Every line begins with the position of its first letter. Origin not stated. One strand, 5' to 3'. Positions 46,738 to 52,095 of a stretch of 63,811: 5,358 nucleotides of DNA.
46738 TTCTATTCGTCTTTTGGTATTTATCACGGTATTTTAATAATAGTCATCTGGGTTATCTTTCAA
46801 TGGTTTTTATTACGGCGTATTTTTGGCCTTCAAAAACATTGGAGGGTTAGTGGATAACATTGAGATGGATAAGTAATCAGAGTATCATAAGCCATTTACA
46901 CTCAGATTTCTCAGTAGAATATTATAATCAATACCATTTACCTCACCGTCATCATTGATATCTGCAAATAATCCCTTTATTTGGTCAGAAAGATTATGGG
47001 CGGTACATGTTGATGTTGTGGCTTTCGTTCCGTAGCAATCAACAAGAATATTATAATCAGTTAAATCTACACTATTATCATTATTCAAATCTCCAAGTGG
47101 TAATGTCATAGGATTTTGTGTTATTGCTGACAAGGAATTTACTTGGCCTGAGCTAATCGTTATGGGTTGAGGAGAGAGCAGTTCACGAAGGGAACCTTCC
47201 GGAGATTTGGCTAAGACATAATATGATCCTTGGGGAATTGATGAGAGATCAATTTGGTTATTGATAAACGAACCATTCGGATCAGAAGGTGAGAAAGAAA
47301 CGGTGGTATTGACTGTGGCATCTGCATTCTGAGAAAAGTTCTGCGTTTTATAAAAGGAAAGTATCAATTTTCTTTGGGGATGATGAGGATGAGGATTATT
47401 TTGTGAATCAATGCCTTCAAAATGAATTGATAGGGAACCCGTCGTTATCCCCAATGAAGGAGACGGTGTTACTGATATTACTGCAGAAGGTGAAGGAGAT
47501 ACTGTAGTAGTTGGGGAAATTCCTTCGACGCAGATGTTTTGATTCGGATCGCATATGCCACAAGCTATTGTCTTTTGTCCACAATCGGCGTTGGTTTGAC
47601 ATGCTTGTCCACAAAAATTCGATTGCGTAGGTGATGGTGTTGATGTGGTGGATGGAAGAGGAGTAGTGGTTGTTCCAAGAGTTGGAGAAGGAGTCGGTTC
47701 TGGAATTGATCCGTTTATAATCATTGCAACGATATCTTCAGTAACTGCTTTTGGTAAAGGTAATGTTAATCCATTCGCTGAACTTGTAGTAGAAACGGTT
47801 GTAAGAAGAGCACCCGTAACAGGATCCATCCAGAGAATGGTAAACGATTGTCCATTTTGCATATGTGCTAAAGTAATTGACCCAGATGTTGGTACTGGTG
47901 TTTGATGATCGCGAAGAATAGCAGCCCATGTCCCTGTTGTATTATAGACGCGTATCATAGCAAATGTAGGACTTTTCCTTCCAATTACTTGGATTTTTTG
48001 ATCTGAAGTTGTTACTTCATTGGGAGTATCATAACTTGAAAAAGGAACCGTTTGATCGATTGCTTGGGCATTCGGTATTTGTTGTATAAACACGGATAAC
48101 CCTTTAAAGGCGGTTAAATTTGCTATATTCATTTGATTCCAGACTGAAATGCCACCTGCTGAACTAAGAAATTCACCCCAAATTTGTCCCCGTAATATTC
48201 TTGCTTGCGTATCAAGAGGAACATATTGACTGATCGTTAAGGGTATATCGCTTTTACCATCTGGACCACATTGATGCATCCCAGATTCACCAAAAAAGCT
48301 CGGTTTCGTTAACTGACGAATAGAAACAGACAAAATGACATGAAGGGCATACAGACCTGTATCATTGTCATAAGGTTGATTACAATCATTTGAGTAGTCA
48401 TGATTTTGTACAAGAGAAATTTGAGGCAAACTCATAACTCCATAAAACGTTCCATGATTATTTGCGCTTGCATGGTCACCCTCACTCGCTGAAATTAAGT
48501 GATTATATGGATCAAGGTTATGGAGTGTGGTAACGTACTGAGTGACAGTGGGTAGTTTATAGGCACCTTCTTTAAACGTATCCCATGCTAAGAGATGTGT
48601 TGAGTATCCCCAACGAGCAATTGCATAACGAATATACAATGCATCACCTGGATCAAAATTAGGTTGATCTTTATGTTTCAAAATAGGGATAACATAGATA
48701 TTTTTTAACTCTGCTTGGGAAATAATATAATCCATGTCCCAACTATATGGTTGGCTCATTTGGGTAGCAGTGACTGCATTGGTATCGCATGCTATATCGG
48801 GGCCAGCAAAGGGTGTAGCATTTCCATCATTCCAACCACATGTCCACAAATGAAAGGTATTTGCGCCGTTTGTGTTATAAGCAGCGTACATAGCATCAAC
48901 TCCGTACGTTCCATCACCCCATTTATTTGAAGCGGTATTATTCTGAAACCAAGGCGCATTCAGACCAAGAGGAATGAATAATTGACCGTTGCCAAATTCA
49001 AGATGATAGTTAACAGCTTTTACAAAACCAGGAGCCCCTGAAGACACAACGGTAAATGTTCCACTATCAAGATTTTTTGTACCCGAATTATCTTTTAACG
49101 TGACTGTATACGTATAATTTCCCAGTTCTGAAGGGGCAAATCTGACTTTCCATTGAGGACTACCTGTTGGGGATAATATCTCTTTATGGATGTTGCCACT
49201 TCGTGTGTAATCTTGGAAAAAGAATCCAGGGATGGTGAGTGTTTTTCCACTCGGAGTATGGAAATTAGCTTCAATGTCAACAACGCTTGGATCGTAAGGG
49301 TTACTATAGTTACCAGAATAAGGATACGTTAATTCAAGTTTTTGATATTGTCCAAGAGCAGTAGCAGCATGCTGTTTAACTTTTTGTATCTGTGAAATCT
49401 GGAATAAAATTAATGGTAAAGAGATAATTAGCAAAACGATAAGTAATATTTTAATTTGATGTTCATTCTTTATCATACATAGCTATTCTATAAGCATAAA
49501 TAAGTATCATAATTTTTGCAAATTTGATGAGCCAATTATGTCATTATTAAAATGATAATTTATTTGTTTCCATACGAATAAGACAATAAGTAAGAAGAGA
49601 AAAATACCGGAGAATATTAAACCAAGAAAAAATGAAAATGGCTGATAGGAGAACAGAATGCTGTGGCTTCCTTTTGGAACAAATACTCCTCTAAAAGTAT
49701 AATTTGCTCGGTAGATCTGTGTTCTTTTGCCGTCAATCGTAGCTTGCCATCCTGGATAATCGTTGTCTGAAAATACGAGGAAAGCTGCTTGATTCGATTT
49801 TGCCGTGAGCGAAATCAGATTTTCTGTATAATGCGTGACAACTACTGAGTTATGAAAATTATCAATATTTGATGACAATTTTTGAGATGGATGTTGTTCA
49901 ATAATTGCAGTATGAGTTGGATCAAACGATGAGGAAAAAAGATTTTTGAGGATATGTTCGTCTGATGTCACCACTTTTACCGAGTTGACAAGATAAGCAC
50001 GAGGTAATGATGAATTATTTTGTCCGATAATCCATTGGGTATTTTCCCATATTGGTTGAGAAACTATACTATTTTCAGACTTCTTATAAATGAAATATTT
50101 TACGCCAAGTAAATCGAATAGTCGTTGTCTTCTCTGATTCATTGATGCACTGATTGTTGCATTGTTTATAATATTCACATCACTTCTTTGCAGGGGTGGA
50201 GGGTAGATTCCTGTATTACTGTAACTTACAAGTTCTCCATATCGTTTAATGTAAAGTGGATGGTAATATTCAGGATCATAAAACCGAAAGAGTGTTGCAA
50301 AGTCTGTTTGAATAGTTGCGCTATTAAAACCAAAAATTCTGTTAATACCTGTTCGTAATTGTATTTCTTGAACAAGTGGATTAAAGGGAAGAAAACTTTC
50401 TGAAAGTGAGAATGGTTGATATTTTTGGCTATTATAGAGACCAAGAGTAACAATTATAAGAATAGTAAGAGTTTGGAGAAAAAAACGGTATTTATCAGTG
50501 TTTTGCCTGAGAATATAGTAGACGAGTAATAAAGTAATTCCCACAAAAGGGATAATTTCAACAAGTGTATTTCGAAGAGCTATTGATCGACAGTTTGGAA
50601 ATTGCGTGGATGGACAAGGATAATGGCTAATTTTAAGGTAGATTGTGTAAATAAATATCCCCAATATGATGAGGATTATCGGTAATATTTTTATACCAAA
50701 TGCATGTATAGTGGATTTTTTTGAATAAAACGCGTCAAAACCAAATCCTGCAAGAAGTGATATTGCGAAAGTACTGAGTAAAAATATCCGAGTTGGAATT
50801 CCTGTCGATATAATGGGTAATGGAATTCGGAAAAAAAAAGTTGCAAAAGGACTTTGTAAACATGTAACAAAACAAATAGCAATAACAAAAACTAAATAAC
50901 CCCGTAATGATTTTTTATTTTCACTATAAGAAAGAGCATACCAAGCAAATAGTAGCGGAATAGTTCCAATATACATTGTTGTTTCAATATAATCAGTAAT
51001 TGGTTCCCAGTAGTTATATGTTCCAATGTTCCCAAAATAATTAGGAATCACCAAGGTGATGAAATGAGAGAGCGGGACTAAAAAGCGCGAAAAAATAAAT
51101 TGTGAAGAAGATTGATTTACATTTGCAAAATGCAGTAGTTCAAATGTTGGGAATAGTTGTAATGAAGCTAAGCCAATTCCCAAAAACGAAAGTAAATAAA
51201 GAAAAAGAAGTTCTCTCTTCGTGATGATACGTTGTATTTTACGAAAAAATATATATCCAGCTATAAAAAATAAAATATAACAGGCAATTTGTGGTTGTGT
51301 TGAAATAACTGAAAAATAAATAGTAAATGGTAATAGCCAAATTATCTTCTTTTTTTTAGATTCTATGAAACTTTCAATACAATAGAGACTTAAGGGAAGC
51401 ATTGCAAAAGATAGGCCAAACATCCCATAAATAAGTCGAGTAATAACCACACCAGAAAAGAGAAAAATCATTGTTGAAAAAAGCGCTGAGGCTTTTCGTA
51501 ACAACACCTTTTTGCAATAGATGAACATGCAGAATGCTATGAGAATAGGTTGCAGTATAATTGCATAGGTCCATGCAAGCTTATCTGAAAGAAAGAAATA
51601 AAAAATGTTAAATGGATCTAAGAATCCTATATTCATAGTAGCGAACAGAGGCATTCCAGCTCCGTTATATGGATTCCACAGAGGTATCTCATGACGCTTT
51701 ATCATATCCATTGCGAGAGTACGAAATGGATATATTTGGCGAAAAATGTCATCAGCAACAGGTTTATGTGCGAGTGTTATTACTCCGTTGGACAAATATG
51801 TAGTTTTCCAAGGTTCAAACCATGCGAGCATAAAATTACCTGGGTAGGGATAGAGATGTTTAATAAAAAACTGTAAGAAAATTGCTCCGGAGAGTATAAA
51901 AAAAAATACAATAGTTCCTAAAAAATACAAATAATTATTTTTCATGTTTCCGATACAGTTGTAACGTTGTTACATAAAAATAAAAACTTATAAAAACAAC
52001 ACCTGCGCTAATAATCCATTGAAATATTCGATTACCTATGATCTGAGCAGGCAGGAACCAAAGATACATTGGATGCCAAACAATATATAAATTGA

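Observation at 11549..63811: Half of the window is GT-C-type membrane glycosyltransferase paralogs: 19 genes from at least four families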

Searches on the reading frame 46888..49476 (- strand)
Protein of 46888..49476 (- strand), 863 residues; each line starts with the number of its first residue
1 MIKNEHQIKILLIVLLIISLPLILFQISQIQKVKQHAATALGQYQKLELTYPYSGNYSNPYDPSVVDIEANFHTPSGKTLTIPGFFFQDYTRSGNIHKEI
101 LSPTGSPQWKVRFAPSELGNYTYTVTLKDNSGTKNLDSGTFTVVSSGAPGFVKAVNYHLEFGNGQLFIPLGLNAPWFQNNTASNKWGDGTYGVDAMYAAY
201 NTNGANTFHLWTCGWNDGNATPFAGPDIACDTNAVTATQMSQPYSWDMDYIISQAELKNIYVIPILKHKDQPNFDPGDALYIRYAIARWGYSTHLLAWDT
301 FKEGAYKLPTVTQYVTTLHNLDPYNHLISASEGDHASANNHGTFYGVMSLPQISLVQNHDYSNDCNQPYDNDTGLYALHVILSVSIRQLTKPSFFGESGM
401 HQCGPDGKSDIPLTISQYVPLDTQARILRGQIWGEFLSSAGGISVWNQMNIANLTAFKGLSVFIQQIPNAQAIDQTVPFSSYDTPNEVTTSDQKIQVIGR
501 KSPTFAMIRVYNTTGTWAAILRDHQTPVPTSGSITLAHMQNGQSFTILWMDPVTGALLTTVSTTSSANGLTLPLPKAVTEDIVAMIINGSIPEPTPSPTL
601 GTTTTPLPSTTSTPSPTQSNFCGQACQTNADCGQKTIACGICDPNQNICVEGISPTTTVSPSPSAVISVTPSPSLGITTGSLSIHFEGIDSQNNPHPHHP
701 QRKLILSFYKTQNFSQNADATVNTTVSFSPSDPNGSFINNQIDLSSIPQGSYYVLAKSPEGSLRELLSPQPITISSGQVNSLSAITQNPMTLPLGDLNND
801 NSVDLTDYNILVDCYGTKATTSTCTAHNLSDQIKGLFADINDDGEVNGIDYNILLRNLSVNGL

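Call 6: search_protein_families(library=pfam, proteins=[window:46888-49476:-], max_evalue=0.01)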
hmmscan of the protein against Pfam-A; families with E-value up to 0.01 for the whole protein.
window:46888-49476:- (863 aa): 2 families
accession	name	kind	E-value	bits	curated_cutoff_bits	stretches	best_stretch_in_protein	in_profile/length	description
PF16586.11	DUF5060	-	2.3e-13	50.6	27.2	1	42-127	3-69/70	Domain of unknown function (DUF5060)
PF00404.24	Dockerin_1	-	4.5e-08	33.6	22.9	1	794-858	1-56/57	Dockerin type I domain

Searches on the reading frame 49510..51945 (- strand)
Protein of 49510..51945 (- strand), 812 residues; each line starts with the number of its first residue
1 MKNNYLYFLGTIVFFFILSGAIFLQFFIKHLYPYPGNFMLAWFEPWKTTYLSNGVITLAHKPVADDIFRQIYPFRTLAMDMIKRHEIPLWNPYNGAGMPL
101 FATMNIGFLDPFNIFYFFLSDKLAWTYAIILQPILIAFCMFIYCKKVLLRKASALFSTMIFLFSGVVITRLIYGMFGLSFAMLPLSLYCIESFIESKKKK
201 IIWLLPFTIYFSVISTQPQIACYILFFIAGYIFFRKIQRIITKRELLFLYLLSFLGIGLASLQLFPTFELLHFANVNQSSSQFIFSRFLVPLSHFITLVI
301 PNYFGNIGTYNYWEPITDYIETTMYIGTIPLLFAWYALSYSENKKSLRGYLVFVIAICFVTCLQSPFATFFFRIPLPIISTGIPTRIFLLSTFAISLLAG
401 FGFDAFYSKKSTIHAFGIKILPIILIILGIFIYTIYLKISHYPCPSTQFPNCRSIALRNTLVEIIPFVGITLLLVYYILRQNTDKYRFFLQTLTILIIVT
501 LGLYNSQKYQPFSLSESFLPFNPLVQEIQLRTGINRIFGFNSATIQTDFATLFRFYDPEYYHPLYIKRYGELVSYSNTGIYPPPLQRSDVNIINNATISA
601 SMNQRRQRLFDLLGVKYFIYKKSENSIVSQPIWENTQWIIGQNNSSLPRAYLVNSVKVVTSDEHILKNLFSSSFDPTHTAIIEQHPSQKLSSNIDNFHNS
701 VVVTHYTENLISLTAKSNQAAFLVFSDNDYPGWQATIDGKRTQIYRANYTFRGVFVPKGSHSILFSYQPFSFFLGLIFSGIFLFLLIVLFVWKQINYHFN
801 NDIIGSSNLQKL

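Call 6: search_protein_families(library=pfam, proteins=[window:49510-51945:-], max_evalue=0.01)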
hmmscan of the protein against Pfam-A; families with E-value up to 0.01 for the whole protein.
window:49510-51945:- (812 aa): 1 family
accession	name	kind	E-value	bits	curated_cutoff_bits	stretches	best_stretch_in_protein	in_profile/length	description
PF09586.16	YfhO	-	1.2e-30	107.1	28.5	2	63-656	27-597/835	Bacterial membrane protein YfhO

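Call 58: search_protein_families(library=ncbifam, proteins=[window:49510-51945:-], max_evalue=0.001)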
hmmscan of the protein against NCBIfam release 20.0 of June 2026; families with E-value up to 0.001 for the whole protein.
window:49510-51945:- (812 aa): 0 families
